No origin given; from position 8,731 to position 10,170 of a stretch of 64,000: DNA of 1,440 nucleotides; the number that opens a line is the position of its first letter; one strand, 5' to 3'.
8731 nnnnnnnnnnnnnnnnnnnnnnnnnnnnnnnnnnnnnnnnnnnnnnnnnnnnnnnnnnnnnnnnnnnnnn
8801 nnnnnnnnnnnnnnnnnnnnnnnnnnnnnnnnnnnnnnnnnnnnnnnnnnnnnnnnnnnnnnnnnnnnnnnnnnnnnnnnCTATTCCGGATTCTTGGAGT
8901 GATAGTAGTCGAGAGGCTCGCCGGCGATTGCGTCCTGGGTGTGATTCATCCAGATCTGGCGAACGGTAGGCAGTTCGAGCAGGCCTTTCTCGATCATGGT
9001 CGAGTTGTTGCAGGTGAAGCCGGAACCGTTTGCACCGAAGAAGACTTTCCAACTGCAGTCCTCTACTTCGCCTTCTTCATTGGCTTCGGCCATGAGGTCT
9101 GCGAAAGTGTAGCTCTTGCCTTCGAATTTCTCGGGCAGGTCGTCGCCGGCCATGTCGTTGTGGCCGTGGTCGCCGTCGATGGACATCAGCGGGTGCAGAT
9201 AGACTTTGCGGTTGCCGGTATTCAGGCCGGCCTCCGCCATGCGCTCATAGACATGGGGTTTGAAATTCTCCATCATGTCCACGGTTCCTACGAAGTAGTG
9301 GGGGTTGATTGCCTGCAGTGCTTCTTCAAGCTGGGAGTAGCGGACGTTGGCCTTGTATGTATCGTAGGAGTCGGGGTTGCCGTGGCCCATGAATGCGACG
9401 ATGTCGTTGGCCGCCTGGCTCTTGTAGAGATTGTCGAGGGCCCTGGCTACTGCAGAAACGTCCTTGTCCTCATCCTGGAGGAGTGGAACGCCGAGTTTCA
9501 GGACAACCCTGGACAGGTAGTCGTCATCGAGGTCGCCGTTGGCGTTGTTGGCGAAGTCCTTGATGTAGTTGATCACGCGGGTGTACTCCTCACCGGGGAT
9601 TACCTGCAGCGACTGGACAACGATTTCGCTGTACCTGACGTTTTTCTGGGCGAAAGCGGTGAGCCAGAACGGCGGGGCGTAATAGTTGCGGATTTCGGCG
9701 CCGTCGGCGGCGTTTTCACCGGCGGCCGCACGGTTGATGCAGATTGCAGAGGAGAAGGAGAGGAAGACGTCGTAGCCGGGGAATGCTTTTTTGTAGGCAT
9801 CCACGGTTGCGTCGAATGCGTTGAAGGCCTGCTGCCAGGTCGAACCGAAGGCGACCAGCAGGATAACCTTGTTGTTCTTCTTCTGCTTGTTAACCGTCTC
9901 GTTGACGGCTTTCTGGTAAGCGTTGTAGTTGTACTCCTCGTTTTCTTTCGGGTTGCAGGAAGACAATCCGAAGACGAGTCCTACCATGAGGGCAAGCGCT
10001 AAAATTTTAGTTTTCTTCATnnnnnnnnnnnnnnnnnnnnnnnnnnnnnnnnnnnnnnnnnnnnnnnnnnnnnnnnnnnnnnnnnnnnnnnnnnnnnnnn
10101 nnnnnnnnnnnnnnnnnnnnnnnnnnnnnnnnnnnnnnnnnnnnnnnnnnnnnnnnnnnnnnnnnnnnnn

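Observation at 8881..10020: CbiK-fold (chelatase-fold) surface lipoprotein in a B12-riboswitch operon behind a BtuB-like receptor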

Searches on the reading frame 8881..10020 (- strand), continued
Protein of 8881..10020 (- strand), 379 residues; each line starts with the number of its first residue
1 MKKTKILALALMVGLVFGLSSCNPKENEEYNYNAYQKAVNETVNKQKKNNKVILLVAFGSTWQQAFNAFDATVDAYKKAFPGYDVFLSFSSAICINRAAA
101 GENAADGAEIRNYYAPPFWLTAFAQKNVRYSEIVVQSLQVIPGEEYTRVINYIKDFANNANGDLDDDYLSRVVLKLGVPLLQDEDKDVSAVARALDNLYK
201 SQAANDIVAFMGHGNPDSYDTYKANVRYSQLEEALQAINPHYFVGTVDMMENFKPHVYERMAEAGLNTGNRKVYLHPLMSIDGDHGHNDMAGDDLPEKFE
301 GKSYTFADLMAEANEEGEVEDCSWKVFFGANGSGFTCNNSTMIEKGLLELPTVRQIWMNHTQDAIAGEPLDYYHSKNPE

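Call 28: find_related_loci(query=A1, collection=genome_contigs, flank=10000)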
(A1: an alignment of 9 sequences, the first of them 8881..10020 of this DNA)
Query A1 (379 aa) in genome_contigs; peptide patterns used: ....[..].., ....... (x = any residue, [..] = any of these).
342 stretches matched a pattern; 185 encode a relative of the query (tblastn E <= 1e-3); the best 80 are kept; 80 distinct loci.
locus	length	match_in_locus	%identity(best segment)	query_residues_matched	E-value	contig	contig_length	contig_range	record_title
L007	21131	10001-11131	89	3-379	0e+0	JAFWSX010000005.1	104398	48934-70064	MAG: Bacteroidales bacterium isolate RGIG6041 Sheep_Omasum-4__c64908, whole genome shotgun sequence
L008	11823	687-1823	89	1-379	0e+0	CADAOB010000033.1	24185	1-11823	MAG: uncultured Bacteroidia bacterium isolate RUG13471 genome assembly, contig: RUG13471_asm_33, whole genome shotgun se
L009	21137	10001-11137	88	1-379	0e+0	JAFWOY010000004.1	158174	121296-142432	MAG: Bacteroidales bacterium isolate RGIG5938 Sheep_Omasum-1__c53358, whole genome shotgun sequence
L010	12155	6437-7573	87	1-379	0e+0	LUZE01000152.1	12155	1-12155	MAG: Bacteroidales bacterium Bact_13 Bact_13_contig_60738, whole genome shotgun sequence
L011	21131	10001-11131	87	3-379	0e+0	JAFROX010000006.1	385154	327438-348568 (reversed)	MAG: Bacteroidales bacterium isolate RGIG2667 Goat_Omasum-2__c876, whole genome shotgun sequence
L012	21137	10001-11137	85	1-379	0e+0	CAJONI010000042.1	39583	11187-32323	uncultured Bacteroidales bacterium isolate Rumen_Coassembly_mag_1314 genome assembly, contig: k87_16539303, whole genome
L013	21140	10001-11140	86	1-379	0e+0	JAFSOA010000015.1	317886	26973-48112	MAG: Bacteroidales bacterium isolate RGIG3317 Goat_Reticulum-5__c668, whole genome shotgun sequence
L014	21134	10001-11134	89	1-379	0e+0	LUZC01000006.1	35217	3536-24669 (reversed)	MAG: Bacteroidales bacterium Bact_11 Bact_11_contig_167113, whole genome shotgun sequence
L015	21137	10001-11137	86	1-379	0e+0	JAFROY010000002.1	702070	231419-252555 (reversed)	MAG: Bacteroidales bacterium isolate RGIG2668 Goat_Omasum-2__c948, whole genome shotgun sequence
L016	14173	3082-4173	89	16-379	0e+0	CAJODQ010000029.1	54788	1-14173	uncultured Bacteroidales bacterium isolate Red_deer_1_mag_74 genome assembly, contig: scaffold_2029, whole genome shotgu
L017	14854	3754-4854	89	13-379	0e+0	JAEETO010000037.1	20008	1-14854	MAG: Bacteroidales bacterium isolate Tb.RUG.407 NODE_10349_length_20008_cov_1.125145, whole genome shotgun sequence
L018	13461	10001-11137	87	1-379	0e+0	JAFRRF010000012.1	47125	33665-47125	MAG: Bacteroidales bacterium isolate RGIG2727 Goat_Omasum-4__c178773, whole genome shotgun sequence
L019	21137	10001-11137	88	1-379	0e+0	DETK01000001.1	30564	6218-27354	MAG TPA_asm: Bacteroidales bacterium UBA3290 UBA3290_contig_6560, whole genome shotgun sequence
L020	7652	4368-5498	86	3-379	0e+0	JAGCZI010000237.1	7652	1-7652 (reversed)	MAG: Bacteroidales bacterium isolate RGIG10260 Yak_Rumen-5__c1982345, whole genome shotgun sequence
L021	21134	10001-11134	88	1-379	0e+0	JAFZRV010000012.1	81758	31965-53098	MAG: Bacteroidales bacterium isolate RGIG8040 Water_buffalos_Rumen-1__c876072, whole genome shotgun sequence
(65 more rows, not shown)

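Call 63: predict_structure(alignment_id=A2)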
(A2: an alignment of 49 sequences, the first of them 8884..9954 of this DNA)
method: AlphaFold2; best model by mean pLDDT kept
length: 357 residues; sequences in the alignment: 49
mean_pLDDT: 88.5   pTM: 0.88
mean pLDDT of the five models: 88.5, 88.3, 87.4, 86.3, 84.9
residues with pLDDT >= 90: 222; 70-90: 103; 50-70: 18; < 50: 14
segments of 3 or more residues with pLDDT < 50: 1-7, 354-357
pLDDT, mean of each block of 10 residues (from residue 1): 48 93 98 91 91 98 93 86 82 94 96 92 85 88 91 93 93 98 95 55 82 98 85 95 93 92 72 90 96 89 95 96 94 97 90 50
secondary structure, 60 per line:
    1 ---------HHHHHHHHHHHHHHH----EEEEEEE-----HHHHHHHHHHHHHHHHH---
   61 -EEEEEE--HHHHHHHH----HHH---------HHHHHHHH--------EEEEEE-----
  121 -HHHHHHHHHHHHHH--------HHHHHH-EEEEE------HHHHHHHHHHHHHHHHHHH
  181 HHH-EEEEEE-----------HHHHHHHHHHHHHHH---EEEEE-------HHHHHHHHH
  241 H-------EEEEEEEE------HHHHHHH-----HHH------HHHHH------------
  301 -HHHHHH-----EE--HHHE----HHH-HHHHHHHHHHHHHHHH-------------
elements in order: H10-24 E29-35 H41-57 E62-67 H70-77 H94-101 E110-115 H122-135 H144-149 E151-155 H162-183 E185-190 H202-216 E220-224 H232-241 E249-256 H263-269 H284-288 H302-307 H329-344

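Call 65: fold_search(model_id=the predicted structure, library=pdb)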
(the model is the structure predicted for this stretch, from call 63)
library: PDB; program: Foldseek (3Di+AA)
matches with E <= 10: 1301; with E <= 0.001: 30
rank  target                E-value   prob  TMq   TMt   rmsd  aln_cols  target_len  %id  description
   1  9b86                  6.8e-18  1.00  0.65  0.88   3.0       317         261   26  FetB apo from Porphyromonas gingivalis without heme group (released 2025-04-09)
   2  2xvx                  1.1e-15  1.00  0.62  0.83   3.6       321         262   28  Cobalt chelatase CbiK (periplasmatic) from Desulvobrio vulgaris Hildenborough (Native) (released 2010-12-22)
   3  2xvz                  1.5e-15  1.00  0.63  0.84   3.7       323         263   28  Cobalt chelatase CbiK (periplasmatic) from Desulvobrio vulgaris Hildenborough (co-crystallized with cobalt) (released 2010-12-22)
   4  1qgo                  6.9e-14  1.00  0.65  0.88   3.2       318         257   24  ANAEROBIC COBALT CHELATASE IN COBALAMIN BIOSYNTHESIS FROM SALMONELLA TYPHIMURIUM (released 1999-09-29)
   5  5zt8_A                6.3e-07  1.00  0.51  0.68   5.9       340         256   14  SirB from Bacillus subtilis (released 2019-02-27)
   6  5zt8_B                6.7e-07  1.00  0.49  0.66   6.2       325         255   14  SirB from Bacillus subtilis (released 2019-02-27)
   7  5zt7_A                8.0e-07  1.00  0.49  0.66   6.0       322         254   14  SirB from Bacillus subtilis with Co2+ (released 2019-02-27)
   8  5zt9_B                2.7e-06  1.00  0.52  0.70   5.7       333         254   15  SirB from Bacillus subtilis with Ni2+ (released 2019-06-12)
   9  5zt9_A                2.6e-05  1.00  0.48  0.64   6.3       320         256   15  SirB from Bacillus subtilis with Ni2+ (released 2019-06-12)
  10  4rsm_C                7.2e-05  0.90  0.26  0.28  16.8       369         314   12  Crystal structure of carbohydrate transporter msmeg_3599 from mycobacterium smegmatis str. mc2 155, target efi-510970, (released 2014-12-10)
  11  6y9u_B                8.6e-05  0.96  0.28  0.30  18.3       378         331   14  Crystal structure of PnrA from S. pneumoniae in complex with adenosine (released 2021-02-10)
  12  2jh3_A                1.0e-04  1.00  0.42  0.34   7.5       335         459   12  The crystal structure of DR2241 from Deinococcus radiodurans at 1.9 A resolution reveals a multi-domain protein with s (released 2007-06-19)
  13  6y9u_A                1.1e-04  0.95  0.28  0.30  18.4       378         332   14  Crystal structure of PnrA from S. pneumoniae in complex with adenosine (released 2021-02-10)
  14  6yab_AAA              1.8e-04  0.92  0.28  0.29  18.4       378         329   14  Crystal structure of PnrA from S. pneumoniae in complex with uridine (released 2021-02-10)
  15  4rsm_D                2.7e-04  0.89  0.27  0.30  16.6       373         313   12  Crystal structure of carbohydrate transporter msmeg_3599 from mycobacterium smegmatis str. mc2 155, target efi-510970, (released 2014-12-10)
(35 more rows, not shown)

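Call 73: search_protein_representatives(protein=window:8881-10020:-)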
Query: 379 residues. Proteins with E-value up to 0.001 (for the whole library): 964; up to 1e-10: 232; up to 1e-30: 33. The best 150 are listed.
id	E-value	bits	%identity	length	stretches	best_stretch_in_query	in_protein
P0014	8.8e-231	781.5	88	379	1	1-379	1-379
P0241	2.7e-115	401.5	52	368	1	2-373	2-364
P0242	3.3e-102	358.4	59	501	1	36-368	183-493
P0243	2.6e-89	316.0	85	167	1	1-167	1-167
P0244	2.0e-75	270.3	75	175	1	196-379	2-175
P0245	1.6e-66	241.0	45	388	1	1-367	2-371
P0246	4.0e-66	239.7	46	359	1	1-364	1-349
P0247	8.2e-66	238.7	73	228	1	34-196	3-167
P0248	5.9e-63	229.3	53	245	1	6-242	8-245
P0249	1.2e-59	218.3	68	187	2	169-294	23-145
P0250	4.6e-59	216.4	42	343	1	3-370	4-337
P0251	6.7e-56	206.0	56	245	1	153-379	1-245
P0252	2.5e-51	191.0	80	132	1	1-112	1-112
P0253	4.6e-47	176.9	52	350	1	3-226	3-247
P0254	3.0e-45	171.0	37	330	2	1-298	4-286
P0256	7.8e-45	169.6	41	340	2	1-294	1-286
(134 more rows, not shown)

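Call 85: find_encoding_contigs(protein=P0241, flank=8000, max_places=3)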
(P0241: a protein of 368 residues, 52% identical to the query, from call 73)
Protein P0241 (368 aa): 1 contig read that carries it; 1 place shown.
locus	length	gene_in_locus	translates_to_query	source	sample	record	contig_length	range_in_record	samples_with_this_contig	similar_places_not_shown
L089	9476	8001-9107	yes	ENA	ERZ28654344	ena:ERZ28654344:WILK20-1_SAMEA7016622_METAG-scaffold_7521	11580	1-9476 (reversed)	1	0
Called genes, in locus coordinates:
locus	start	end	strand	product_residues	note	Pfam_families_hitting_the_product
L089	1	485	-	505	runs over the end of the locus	PF14322:SusD-like_3, PF07980:SusD_RagB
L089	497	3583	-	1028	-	PF13620:CarboxypepD_reg, PF13715:CarbopepD_reg_2, PF07715:Plug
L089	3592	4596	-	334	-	PF04041:Glyco_hydro_130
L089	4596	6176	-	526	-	PF00474:SSF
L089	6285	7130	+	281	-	PF12833:HTH_18, PF00165:HTH_AraC (weak)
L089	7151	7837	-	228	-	PF14512:TM1586_NiRdase, PF00881:Nitroreductase (faint)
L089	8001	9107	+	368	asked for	PF06180:CbiK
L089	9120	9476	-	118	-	?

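Call 87: find_encoding_contigs(protein=P0246, flank=7000, max_places=2)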
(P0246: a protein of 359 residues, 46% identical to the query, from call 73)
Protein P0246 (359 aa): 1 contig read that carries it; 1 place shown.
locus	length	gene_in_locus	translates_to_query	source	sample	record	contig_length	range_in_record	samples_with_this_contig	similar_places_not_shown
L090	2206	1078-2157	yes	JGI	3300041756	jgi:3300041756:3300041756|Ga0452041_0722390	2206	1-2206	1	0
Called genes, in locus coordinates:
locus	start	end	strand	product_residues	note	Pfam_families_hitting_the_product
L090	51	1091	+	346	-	PF00593:TonB_dep_Rec_b-barrel, PF14905:OMP_b-brl_3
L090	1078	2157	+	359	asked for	PF06180:CbiK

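Call 88: find_encoding_contigs(protein=P0256, flank=7000, max_places=2)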
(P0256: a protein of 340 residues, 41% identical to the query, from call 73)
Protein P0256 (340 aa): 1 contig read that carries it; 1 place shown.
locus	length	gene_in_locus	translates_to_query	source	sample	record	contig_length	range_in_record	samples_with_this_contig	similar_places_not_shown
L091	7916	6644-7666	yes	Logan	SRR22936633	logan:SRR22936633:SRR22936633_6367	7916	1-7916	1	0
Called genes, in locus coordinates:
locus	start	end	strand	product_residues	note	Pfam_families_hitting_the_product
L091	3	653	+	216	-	?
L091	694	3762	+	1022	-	PF00933:Glyco_hydro_3, PF00144:Beta-lactamase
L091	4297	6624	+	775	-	PF13620:CarboxypepD_reg, PF13715:CarbopepD_reg_2, PF08308:PEGA (weak), PF07715:Plug, PF00593:TonB_dep_Rec_b-barrel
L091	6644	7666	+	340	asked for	PF06180:CbiK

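Call 89: find_encoding_contigs(protein=P0250, flank=7000, max_places=2)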
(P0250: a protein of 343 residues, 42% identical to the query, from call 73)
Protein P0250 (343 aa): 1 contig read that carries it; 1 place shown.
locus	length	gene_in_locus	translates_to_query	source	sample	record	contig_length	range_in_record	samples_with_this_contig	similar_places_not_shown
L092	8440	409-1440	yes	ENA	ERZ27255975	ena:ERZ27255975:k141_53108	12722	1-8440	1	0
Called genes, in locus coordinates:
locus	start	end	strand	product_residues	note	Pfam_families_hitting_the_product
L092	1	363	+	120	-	?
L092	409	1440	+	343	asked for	PF06180:CbiK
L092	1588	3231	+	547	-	PF06418:CTP_synth_N, PF00117:GATase, PF07722:Peptidase_C26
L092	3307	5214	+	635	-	PF14849:YidC_periplas, PF02096:60KD_IMP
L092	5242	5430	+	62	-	-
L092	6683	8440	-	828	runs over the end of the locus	PF17162:DUF5118, PF17148:DUF5117, PF16313:DUF4953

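Call 91: search_protein_families(library=ncbifam, proteins=[L003:7823-8992:+, L003:9754-11847:+], max_evalue=0.00001)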
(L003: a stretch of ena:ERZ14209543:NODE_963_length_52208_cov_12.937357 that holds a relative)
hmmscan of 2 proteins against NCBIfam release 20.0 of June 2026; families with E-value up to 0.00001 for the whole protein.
L003:7823-8992:+ (389 aa): 0 families

L003:9754-11847:+ (697 aa): 19 families
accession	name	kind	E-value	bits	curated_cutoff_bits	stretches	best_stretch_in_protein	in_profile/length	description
TIGR01779.1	TonB-B12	equivalog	3.2e-42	144.9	599.7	1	13-652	13-578/614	TonB-dependent vitamin B12 receptor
TIGR01786.1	TonB-hemlactrns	subfamily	7.8e-38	130.3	323.75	1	38-695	5-719/719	TonB-dependent hemoglobin/transferrin/lactoferrin family receptor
TIGR01785.1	TonB-hemin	subfamily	3.1e-37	128.4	316.85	1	33-695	1-677/677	TonB-dependent heme/hemoglobin receptor family protein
NF010010.0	PRK13483.1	equivalog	4.8e-31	107.4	927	2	8-158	11-168/660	ligand-gated channel protein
NF007926.1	PRK10641.1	equivalog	1.6e-26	93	836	1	10-517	7-477/617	TonB-dependent vitamin B12 receptor BtuB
NF010038.0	PRK13513.1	equivalog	2e-26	92.7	942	2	8-158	11-170/659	ligand-gated channel protein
NF007478.2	PRK10064.1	equivalog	4.3e-26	91.3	745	1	31-645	28-619/663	catecholate siderophore receptor CirA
NF050067.1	TonBEntbctnRecCfrA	equivalog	3.8e-25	88.3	1200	1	16-634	9-625/698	TonB-dependent ferric enterobactin receptor CfrA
TIGR01783.1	TonB-siderophor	subfamily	1.1e-18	67.2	223.5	1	49-293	1-249/649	TonB-dependent siderophore receptor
NF053590.1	TonB_dep_TOL0244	equivalog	4.7e-18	65.1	645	1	37-170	14-157/604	TOL_0244 family TonB-dependent receptor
NF010012.0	PRK13486.1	equivalog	5.4e-18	64.7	924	1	35-507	26-505/696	TonB-dependent receptor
NF010011.0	PRK13484.1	equivalog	1.8e-17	62.9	1197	1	28-154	25-160/682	IreA family TonB-dependent siderophore receptor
NF010048.1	PRK13524.1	subfamily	2.3e-14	52.8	493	2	112-248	137-273/744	FepA family TonB-dependent siderophore receptor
NF052649.1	TonRcptRhtA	equivalog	4.4e-13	48.3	1100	1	8-191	15-204/744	TonB-dependent siderophore receptor RhtA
NF010051.0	PRK13528.1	subfamily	8e-12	44.2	583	1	46-213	45-241/727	FepA family TonB-dependent siderophore receptor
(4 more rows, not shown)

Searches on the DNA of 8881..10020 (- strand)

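Call 46: search_rna_families(sources=[L036, L046, L063, L053, L048, L003, L014], threshold=gathering)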
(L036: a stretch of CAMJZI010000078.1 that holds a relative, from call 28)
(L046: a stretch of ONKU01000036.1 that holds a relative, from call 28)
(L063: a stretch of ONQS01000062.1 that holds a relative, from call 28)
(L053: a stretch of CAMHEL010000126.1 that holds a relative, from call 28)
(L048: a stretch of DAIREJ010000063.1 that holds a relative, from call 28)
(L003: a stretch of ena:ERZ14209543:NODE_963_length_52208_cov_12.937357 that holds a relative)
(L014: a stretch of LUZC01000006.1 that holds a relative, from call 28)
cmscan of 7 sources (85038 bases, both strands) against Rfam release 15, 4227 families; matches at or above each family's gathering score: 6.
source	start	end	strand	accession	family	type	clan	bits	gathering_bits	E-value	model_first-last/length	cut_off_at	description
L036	238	441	+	RF00174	Cobalamin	Cis-reg; riboswitch;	CL00101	87.6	31.5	3.9e-20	1-189/189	no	Cobalamin riboswitch aptamer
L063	786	964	+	RF00174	Cobalamin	Cis-reg; riboswitch;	CL00101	83.5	31.5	5.7e-19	1-189/189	no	Cobalamin riboswitch aptamer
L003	4036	4214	+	RF00174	Cobalamin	Cis-reg; riboswitch;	CL00101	83.1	31.5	7.7e-19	1-189/189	no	Cobalamin riboswitch aptamer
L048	2190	2394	+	RF00174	Cobalamin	Cis-reg; riboswitch;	CL00101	80.9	31.5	3.3e-18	1-189/189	no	Cobalamin riboswitch aptamer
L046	1978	2182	+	RF00174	Cobalamin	Cis-reg; riboswitch;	CL00101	80.1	31.5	5.4e-18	1-189/189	no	Cobalamin riboswitch aptamer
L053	564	793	+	RF00174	Cobalamin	Cis-reg; riboswitch;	CL00101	73.7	31.5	3.7e-16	1-189/189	no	Cobalamin riboswitch aptamer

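Call 90: search_rna_families(sources=[L089, L090, L091, L092], threshold=gathering)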
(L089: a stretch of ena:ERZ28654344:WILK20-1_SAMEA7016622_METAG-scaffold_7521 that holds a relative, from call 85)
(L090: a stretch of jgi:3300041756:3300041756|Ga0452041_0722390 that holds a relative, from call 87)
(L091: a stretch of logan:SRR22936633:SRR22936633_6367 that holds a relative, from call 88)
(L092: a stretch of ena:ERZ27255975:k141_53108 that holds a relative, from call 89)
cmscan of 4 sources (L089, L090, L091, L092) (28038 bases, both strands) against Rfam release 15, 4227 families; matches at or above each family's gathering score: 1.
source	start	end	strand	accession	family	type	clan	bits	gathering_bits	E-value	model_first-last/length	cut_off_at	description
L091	3989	4197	+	RF00174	Cobalamin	Cis-reg; riboswitch;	CL00101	83.2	31.5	2.3e-19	1-189/189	no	Cobalamin riboswitch aptamer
